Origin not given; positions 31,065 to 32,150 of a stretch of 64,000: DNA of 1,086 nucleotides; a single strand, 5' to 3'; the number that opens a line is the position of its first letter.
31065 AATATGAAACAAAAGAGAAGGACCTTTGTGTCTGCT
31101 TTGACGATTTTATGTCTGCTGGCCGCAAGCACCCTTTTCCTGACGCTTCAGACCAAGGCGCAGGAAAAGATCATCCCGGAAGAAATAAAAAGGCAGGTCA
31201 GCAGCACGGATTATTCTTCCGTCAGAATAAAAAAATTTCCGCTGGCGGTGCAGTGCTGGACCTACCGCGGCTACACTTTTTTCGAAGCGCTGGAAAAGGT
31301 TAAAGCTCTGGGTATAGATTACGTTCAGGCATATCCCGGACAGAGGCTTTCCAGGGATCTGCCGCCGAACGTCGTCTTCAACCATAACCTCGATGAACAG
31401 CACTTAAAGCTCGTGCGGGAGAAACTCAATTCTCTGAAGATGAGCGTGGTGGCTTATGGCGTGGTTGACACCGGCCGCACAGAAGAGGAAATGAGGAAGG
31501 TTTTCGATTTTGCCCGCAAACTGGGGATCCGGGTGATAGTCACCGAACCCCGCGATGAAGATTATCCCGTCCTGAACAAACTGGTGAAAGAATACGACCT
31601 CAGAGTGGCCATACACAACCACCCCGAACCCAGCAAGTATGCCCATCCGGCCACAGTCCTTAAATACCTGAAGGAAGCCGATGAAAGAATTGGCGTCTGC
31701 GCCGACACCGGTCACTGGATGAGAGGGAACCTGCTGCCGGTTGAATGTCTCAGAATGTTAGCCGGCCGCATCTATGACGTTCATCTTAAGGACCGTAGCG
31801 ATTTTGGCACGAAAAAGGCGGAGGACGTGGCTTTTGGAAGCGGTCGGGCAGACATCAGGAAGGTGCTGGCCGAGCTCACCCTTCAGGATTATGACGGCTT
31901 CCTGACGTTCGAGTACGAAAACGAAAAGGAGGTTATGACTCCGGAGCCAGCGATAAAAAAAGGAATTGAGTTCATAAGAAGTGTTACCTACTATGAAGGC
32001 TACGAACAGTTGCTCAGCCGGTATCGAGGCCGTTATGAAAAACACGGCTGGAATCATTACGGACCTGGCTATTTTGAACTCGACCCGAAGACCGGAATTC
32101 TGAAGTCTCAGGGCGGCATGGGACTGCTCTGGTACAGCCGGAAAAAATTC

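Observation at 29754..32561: Gfo/Idh/MocA oxidoreductase adjacent to a secreted TIM-barrel-DUF1080 fusion (candidate glycoside 3-oxidation route)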

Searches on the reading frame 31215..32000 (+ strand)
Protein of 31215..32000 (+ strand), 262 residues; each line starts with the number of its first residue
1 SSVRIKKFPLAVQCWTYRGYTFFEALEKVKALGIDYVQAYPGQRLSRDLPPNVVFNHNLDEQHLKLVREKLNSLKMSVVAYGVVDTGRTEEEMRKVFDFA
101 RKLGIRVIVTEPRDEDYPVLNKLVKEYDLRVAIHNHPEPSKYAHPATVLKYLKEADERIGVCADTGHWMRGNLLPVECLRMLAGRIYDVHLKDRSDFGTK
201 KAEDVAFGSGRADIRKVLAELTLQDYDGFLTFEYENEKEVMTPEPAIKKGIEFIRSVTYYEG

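Call 32: search_solved_structures(query=window:31215-32000:+, max_evalue=1, show_alignments=5)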
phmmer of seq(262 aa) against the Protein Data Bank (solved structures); distinct sequences matched with E-value up to 1: 12.
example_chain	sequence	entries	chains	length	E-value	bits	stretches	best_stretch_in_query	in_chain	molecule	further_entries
3p6l_A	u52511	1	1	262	5e-46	160.5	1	9-254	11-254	Sugar phosphate isomerase/epimerase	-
4kw2_A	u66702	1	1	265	1.2e-44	156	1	9-255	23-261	Uncharacterized protein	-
3lmz_A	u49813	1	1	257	1.3e-27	100.1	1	60-257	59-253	Putative sugar isomerase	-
3wqo_A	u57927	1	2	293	5.3e-06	29.3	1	109-255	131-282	Uncharacterized protein MJ1311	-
8tcs_D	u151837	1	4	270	0.0019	20.9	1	120-227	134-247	Xylose isomerase-like TIM barrel domain-containing protein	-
8tcd_B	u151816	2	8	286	0.0021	20.8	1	119-227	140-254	Sugar phosphate isomerase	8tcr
8bvk_A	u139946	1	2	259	0.0032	20.2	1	128-220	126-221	Xylose isomerase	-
3tva_A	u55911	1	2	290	0.004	19.9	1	91-245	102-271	Xylose isomerase domain protein TIM barrel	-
8z1i_A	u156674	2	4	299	0.0051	19.6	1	146-250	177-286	Art22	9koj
9m3b_A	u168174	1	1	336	0.061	16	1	212-249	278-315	P581a DgpC1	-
4j29_A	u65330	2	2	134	0.067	15.9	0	51-110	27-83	Engineered Protein OR258 | DE NOVO DESIGNED PROTEIN OR258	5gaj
3cqh_A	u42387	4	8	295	0.25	14.1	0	88-121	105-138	L-ribulose-5-phosphate 3-epimerase ulaE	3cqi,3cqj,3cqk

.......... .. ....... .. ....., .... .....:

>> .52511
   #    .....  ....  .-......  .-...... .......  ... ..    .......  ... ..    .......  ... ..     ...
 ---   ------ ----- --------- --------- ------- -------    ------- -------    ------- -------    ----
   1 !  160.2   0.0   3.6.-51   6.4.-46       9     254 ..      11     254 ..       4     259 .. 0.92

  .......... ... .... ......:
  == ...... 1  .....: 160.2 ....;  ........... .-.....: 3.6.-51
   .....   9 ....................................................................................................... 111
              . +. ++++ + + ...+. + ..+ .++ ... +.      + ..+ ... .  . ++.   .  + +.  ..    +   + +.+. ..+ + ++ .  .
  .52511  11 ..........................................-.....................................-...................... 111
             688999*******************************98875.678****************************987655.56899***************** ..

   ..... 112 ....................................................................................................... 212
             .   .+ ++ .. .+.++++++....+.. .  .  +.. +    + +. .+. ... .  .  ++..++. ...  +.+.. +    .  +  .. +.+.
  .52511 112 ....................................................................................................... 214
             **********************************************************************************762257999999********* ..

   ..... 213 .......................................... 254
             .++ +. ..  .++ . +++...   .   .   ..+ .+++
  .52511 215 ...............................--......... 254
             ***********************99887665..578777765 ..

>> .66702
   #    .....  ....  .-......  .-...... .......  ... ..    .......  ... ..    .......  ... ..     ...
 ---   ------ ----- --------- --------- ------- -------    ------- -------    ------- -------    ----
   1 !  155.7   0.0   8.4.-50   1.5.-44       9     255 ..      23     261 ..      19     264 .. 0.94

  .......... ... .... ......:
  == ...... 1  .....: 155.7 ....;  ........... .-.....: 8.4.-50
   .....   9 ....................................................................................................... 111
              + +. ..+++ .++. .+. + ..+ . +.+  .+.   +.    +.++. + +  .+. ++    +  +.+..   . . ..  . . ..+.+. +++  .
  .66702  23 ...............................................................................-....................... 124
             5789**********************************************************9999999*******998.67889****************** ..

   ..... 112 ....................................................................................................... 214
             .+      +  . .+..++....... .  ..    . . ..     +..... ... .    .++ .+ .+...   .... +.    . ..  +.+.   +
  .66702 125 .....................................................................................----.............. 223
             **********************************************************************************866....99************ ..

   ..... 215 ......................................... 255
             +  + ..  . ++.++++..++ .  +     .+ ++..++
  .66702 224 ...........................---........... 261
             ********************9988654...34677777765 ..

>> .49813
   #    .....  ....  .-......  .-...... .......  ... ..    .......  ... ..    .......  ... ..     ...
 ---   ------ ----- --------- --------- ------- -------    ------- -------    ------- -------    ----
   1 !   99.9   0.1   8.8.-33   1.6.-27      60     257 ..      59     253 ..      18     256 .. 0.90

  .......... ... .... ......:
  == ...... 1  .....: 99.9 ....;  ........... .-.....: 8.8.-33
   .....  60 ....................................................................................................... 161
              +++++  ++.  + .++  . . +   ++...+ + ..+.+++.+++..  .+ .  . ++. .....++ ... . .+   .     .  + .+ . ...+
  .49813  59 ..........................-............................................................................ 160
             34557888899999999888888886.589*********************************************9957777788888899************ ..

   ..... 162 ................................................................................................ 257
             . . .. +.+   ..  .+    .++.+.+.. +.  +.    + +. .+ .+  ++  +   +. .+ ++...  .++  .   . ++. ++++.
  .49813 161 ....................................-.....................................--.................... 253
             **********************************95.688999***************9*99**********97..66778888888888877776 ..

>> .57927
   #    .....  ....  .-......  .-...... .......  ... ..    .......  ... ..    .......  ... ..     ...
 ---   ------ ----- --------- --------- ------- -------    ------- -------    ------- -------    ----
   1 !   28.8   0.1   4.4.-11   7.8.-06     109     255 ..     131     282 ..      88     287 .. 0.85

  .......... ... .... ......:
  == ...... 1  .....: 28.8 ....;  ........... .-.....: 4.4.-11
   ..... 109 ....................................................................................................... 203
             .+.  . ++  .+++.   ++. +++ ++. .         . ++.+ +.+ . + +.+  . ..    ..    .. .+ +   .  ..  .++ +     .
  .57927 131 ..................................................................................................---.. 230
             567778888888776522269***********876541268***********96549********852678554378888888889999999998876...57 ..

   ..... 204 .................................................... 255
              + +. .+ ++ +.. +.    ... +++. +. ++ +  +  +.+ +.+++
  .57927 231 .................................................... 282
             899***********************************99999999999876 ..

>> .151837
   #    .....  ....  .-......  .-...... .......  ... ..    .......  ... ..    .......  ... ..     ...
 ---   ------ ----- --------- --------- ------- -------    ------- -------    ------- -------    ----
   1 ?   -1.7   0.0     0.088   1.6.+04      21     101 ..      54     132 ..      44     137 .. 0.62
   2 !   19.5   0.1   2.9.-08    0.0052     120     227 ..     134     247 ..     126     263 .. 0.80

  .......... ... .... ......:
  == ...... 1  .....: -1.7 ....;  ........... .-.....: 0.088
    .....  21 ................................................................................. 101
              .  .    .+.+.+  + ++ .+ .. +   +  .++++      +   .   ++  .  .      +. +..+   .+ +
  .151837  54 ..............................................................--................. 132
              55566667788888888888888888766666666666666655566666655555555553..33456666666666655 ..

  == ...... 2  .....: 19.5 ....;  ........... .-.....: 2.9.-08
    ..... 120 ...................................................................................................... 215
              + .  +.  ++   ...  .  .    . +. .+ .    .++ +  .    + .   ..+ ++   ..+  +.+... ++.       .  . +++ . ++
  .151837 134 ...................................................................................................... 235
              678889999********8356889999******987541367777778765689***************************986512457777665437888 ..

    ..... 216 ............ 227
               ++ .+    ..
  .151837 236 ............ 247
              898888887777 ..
